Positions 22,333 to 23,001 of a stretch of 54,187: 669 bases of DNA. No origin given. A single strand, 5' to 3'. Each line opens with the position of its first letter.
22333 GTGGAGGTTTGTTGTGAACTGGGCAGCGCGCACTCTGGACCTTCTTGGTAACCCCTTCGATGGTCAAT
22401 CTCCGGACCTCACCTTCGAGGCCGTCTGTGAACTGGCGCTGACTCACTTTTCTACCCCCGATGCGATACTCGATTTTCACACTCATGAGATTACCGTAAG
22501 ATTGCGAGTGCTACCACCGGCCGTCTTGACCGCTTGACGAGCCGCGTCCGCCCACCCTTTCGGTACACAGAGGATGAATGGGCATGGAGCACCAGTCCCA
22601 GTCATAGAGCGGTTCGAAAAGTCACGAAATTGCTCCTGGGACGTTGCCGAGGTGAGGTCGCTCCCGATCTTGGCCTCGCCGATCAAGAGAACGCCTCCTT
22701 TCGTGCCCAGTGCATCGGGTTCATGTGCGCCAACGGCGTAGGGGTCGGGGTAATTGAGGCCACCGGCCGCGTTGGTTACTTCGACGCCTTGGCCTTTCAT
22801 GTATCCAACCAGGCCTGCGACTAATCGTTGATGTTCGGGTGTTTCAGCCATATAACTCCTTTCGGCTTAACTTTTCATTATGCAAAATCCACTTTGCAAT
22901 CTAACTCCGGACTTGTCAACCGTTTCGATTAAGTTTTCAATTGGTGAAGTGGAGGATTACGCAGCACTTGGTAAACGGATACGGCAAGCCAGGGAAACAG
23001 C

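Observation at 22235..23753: Candidate compact inducible nuclease system: XRE + ImmA/IrrE protease pair back to back with a PD-(D/E)xK-like + Cys/His small-protein cassette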

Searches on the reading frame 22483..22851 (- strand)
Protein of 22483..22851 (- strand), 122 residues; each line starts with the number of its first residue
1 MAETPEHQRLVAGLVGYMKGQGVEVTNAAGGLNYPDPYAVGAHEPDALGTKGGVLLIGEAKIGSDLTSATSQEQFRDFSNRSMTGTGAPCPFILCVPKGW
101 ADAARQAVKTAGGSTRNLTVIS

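Call 4: search_protein_families(library=pfam, proteins=[window:22483-22851:-], max_evalue=1)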
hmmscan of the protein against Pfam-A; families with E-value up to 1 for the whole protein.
window:22483-22851:- (122 aa): 1 family
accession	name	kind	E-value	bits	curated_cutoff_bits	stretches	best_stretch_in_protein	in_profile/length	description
PF07311.17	Dodecin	-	0.0032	18.2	22.5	1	97-121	12-36/64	Dodecin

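Call 6: search_protein_families(library=padloc, proteins=[window:22483-22851:-], max_evalue=1)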
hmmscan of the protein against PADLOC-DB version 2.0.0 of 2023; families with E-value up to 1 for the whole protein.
window:22483-22851:- (122 aa): 0 families

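Call 7: search_protein_families(library=ncbifam, proteins=[window:22483-22851:-], max_evalue=1)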
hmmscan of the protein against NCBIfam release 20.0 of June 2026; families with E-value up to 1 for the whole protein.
window:22483-22851:- (122 aa): 0 families

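Call 8: search_protein_families(library=phrogs, proteins=[window:22483-22851:-], max_evalue=1)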
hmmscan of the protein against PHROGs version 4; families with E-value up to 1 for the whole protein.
window:22483-22851:- (122 aa): 0 families

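Call 9: find_homologous_proteins(query=window:22483-22851:-, max_evalue=0.01)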
Query window:22483-22851:- (122 aa): 16 proteins with E <= 0.01 among 41 candidates.
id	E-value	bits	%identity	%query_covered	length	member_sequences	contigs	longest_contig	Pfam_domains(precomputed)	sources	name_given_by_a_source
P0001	2.4e-75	268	100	100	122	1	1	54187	-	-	-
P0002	1.1e-47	179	70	100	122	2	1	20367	-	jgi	jgi:hypothetical protein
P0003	9.6e-46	173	66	100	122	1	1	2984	-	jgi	jgi:hypothetical protein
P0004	9.4e-45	169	67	100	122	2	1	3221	-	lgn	-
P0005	4.5e-43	164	63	100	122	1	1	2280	-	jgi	jgi:hypothetical protein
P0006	9.2e-43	163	64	100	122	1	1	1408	-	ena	-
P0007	1.5e-42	162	66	100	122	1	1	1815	-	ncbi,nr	ncbi:MAG TPA: hypothetical protein VFO36_04780 [Nitrospiraceae bacterium]|nr:hypothetical protein [N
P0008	6.4e-42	160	64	100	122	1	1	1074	-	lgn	-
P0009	1.6e-41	159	63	100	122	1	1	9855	-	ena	-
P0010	1.7e-41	159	65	100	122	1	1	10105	-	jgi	jgi:hypothetical protein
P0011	1.1e-40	156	63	92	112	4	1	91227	-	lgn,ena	-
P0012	2.2e-40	155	65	89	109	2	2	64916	-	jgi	jgi:hypothetical protein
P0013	3.4e-40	155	61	100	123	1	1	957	-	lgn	-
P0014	6.0e-40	154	63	100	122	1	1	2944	-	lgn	-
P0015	1.4e-39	153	63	95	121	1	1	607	-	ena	-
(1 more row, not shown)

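Call 12: find_encoding_contigs(protein=P0011, flank=6000, max_places=3)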
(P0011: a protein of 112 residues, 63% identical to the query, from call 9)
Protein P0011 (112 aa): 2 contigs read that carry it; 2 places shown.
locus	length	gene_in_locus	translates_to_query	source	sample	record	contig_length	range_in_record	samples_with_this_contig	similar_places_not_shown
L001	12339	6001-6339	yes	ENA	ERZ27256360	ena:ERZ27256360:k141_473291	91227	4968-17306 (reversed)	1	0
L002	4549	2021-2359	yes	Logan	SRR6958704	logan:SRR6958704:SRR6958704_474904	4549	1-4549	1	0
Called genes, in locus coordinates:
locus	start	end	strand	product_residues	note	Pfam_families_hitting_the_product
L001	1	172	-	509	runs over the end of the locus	PF00370:FGGY_N, PF02782:FGGY_C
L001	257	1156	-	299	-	PF00392:GntR, PF07702:UTRA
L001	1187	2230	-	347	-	PF01408:GFO_IDH_MocA, PF22725:GFO_IDH_MocA_C3, PF02894:GFO_IDH_MocA_C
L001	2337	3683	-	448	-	-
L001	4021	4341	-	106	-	PF01909:NTP_transf_2, PF18765:Polbeta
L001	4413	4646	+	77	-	-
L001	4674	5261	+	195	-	PF02661:Fic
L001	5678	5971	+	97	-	-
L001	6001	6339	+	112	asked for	-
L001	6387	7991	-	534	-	-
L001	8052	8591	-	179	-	PF00589:Phage_integrase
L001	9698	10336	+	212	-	PF00702:Hydrolase, PF13419:HAD_2, PF13242:Hydrolase_like (weak)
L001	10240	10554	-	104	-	-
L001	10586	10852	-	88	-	-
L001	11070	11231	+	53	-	PF01381:HTH_3, PF13443:HTH_26 (weak), PF13560:HTH_31 (weak)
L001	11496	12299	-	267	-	PF00005:ABC_tran, PF13304:AAA_21 (faint)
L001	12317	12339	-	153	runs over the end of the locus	PF14539:DUF4442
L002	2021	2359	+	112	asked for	-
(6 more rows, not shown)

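Call 13: find_encoding_contigs(protein=P0012, flank=6000, max_places=3)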
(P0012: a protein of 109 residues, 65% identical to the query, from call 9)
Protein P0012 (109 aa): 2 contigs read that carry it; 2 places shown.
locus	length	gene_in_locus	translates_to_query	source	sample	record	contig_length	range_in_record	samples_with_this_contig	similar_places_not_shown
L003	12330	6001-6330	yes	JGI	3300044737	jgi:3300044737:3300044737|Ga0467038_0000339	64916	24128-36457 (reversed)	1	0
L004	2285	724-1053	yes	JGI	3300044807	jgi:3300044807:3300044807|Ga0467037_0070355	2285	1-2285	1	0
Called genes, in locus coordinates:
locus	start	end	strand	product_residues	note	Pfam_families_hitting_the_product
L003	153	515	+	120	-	PF02537:CRCB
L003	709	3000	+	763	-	PF00990:GGDEF, PF00563:EAL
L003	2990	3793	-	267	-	PF14337:Abi_alpha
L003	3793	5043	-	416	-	PF04286:DUF445 (faint)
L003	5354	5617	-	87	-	-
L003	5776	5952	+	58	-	PF07411:DUF1508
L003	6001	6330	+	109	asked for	-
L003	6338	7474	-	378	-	-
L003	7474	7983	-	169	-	PF14280:DUF4365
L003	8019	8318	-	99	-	PF13560:HTH_31 (weak), PF01381:HTH_3 (weak)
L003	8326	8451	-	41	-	-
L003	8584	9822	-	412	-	PF00589:Phage_integrase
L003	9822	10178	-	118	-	-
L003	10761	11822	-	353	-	PF13481:AAA_25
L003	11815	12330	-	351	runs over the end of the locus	-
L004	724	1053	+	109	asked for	-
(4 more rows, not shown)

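Call 14: find_encoding_contigs(protein=P0002, flank=6000, max_places=3)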
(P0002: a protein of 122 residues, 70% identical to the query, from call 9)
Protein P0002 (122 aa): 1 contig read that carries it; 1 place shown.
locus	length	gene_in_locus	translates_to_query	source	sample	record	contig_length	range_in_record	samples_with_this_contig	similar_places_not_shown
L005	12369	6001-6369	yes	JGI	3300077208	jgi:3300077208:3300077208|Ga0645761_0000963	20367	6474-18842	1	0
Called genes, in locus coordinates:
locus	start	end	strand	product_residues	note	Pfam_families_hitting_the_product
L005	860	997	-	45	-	-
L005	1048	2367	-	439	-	-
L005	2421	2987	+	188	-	-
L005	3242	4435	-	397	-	PF00589:Phage_integrase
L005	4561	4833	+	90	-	-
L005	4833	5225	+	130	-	PF01850:PIN (weak)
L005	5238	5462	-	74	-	-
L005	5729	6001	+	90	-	-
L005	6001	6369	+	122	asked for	-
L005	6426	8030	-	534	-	-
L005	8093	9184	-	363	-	PF26003:Integrase_N_phage (faint), PF00589:Phage_integrase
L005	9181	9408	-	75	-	PF12728:HTH_17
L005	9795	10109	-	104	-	PF13560:HTH_31, PF01381:HTH_3, PF12844:HTH_19 (weak)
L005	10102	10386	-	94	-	PF13560:HTH_31, PF12844:HTH_19, PF13443:HTH_26 (weak), PF01381:HTH_3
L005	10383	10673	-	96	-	PF13560:HTH_31, PF12844:HTH_19 (weak), PF01381:HTH_3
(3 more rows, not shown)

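Call 15: find_encoding_contigs(protein=P0009, flank=5000, max_places=2)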
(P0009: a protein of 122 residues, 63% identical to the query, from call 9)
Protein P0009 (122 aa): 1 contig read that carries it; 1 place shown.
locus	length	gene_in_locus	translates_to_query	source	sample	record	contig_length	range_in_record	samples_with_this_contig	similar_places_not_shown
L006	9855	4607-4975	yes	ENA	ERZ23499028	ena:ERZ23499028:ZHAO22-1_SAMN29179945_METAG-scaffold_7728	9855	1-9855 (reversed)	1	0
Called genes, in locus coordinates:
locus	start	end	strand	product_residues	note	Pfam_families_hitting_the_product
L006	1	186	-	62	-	?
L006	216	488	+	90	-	PF02604:PhdYeFM_antitox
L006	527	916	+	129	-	-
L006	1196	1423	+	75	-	-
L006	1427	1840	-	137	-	PF01850:PIN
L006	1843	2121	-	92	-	PF02604:PhdYeFM_antitox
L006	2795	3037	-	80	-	-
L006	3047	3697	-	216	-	PF04607:RelA_SpoT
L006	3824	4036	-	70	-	-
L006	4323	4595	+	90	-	-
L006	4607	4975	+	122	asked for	-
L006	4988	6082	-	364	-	PF00589:Phage_integrase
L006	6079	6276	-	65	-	PF12728:HTH_17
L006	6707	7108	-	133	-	PF12844:HTH_19 (weak), PF13560:HTH_31, PF01381:HTH_3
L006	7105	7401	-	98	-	-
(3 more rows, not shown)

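Call 16: find_encoding_contigs(protein=P0010, flank=5000, max_places=2)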
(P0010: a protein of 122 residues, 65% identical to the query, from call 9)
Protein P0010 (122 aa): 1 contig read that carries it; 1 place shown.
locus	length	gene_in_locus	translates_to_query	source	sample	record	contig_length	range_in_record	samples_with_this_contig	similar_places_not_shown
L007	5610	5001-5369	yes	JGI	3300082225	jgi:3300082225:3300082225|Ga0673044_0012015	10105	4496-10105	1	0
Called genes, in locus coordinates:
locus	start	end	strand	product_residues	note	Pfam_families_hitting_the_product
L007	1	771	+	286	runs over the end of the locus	PF00535:Glycos_transf_2, PF10111:Glyco_tranf_2_2, PF13641:Glyco_tranf_2_3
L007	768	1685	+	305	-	PF00535:Glycos_transf_2, PF13641:Glyco_tranf_2_3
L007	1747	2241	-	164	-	PF00589:Phage_integrase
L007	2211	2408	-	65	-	-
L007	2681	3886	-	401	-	PF13784:Fic_N, PF02661:Fic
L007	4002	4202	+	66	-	-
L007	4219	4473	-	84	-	-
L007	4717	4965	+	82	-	-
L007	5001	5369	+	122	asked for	-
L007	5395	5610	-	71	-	?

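Call 17: find_encoding_contigs(protein=P0004, flank=5000, max_places=2)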
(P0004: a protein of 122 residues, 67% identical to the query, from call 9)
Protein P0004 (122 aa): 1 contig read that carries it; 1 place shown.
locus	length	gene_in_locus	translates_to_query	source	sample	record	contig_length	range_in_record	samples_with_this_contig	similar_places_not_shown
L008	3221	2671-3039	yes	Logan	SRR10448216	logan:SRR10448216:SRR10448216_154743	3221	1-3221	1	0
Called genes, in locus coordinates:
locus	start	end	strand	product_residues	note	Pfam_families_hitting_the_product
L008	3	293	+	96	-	?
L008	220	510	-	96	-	-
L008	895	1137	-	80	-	-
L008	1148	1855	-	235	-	PF04607:RelA_SpoT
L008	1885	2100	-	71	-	-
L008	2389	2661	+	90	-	-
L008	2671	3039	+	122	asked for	-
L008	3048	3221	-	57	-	?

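Call 18: find_encoding_contigs(protein=P0003, flank=5000, max_places=2)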
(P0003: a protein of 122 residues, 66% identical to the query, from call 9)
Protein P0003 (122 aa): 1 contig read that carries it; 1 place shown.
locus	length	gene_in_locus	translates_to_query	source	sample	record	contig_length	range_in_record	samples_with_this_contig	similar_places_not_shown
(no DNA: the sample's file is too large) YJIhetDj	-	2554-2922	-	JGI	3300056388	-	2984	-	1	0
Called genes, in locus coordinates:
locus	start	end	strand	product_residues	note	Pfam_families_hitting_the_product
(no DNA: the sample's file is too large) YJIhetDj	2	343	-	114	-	?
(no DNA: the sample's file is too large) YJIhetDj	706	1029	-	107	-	PF01909:NTP_transf_2, PF18765:Polbeta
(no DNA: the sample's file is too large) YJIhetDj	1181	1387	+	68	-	-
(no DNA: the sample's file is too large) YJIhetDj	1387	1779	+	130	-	PF01850:PIN (weak)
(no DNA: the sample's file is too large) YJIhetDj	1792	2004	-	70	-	-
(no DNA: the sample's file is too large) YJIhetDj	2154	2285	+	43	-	-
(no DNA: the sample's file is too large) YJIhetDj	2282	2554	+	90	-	-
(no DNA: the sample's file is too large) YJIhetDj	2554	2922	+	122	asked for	-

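Call 23: search_solved_structures(query=A1, max_evalue=10, show_alignments=3)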
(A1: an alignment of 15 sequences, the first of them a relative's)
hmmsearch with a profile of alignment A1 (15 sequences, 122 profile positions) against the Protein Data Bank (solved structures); distinct sequences matched with E-value up to 10: 4.
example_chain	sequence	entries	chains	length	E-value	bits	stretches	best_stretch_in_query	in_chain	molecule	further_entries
7qve_j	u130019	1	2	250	0.92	13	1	49-77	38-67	Proteasome subunit alpha type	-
1hh1_A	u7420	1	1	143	1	12.8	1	12-69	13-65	HOLLIDAY JUNCTION RESOLVING ENZYME HJC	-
4tkk_A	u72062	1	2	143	1.1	12.8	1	12-69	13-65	Holliday junction resolvase Hjc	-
4tkd_A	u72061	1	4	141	1.6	12.2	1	12-75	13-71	Holliday junction resolvase Hjc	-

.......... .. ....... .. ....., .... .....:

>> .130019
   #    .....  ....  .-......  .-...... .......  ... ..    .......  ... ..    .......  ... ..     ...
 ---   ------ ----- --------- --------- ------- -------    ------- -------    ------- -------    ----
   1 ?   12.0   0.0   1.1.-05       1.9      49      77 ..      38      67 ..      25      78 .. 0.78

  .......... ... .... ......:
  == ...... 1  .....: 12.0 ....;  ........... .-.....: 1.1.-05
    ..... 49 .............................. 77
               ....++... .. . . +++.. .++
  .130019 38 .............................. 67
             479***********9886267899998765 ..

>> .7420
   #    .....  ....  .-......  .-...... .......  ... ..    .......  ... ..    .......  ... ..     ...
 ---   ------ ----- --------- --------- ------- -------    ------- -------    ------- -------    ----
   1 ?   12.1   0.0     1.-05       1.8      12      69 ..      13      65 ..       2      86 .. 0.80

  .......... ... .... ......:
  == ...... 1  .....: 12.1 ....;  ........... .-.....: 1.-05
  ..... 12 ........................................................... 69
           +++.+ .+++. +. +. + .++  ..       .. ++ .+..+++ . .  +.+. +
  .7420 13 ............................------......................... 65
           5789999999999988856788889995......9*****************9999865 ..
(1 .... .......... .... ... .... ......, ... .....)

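Call 24: find_related_loci(query=A1, collection=genome_contigs, flank=6000)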
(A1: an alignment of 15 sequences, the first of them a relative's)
Query A1 (122 aa) in genome_contigs; peptide patterns used: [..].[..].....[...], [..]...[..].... (x = any residue, [..] = any of these).
98 stretches matched a pattern; 5 encode a relative of the query (tblastn E <= 1e-3); 5 distinct loci.
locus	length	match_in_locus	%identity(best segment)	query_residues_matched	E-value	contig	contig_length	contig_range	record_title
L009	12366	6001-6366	65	1-122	7e-54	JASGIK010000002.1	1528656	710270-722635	MAG: Solirubrobacterales bacterium isolate 5N322 JMF-2111-06-0005.ont.bin.322_1, whole genome shotgun sequence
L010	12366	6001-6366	64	1-122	6e-53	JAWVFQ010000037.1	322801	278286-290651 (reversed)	MAG: Solirubrobacteraceae bacterium isolate BP_457 scaffold_910158, whole genome shotgun sequence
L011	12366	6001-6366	65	1-122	4e-52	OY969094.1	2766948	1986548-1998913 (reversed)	MAG: uncultured Solirubrobacterales bacterium isolate MFD09206.bin.c.2 genome assembly, chromosome: 1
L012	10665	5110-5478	45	1-122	1e-26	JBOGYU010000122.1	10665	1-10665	MAG: Solirubrobacteraceae bacterium isolate SD8036_metabat2.bin.37_sub NODE_3060_length_10665_cov_3.891915, whole genome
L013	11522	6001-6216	45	6-78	2e-16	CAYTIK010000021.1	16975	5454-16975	MAG TPA_asm: uncultured Bdellovibrionales bacterium isolate SRP062349_co5_330 genome assembly, contig: NODE_1136_length_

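Call 27: predict_structure(alignment_id=A1)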
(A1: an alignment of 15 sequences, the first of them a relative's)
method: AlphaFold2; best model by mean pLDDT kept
length: 122 residues; sequences in the alignment: 15
mean_pLDDT: 94.7   pTM: 0.88
mean pLDDT of the five models: 94.7, 94.0, 93.6, 93.3, 92.9
residues with pLDDT >= 90: 111; 70-90: 9; 50-70: 1; < 50: 1
segments of 3 or more residues with pLDDT < 50: none
pLDDT, mean of each block of 10 residues (from residue 1): 83 98 95 91 95 96 96 97 93 98 98 96 97
secondary structure, 60 per line:
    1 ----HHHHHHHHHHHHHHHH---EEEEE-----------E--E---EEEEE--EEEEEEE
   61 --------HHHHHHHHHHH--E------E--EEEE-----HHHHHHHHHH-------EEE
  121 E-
elements in order: H5-20 E24-28 E47-51 E54-60 H69-79 E92-95 H101-110 E118-121

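Call 30: search_protein_representatives(alignment_id=A1)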
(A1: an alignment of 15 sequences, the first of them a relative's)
Query: 15 sequences, 122 profile positions. Proteins with E-value up to 0.001 (for the whole library): 291; up to 1e-10: 85; up to 1e-30: 4. The best 150 are listed.
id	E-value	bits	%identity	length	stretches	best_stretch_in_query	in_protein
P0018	1.1e-40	154.8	-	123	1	1-122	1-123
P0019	1.0e-36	142.1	-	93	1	33-122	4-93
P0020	7.6e-35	136.0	-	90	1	18-94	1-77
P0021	3.6e-34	133.8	-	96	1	49-122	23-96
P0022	1.9e-30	121.8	-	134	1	1-115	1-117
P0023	5.0e-29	117.2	-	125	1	1-117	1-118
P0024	5.6e-29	117.0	-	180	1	1-122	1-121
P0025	6.6e-27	110.4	-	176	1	1-121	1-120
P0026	2.7e-26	108.4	-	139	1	1-111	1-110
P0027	5.1e-26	107.5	-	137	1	3-117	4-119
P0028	1.3e-25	106.1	-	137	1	1-115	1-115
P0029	2.3e-25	105.4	-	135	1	1-114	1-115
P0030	7.0e-25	103.8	-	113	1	1-113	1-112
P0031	4.1e-23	98.1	-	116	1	1-114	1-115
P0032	7.6e-23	97.2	-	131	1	2-103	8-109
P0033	6.1e-22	94.3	-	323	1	5-116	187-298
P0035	1.1e-21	93.5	-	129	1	4-116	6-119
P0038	1.9e-19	86.3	-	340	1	3-121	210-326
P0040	1.1e-18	83.8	-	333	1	3-120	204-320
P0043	3.9e-18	82.0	-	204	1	3-120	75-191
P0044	5.9e-18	81.5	-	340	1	2-120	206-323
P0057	4.3e-15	72.2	-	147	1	2-116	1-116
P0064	2.5e-14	69.7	-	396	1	6-115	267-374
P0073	1.3e-13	67.5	-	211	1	3-122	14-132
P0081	2.7e-12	63.2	-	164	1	1-111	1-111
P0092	4.4e-11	59.3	-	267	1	5-102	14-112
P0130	1.2e-08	51.5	-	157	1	2-121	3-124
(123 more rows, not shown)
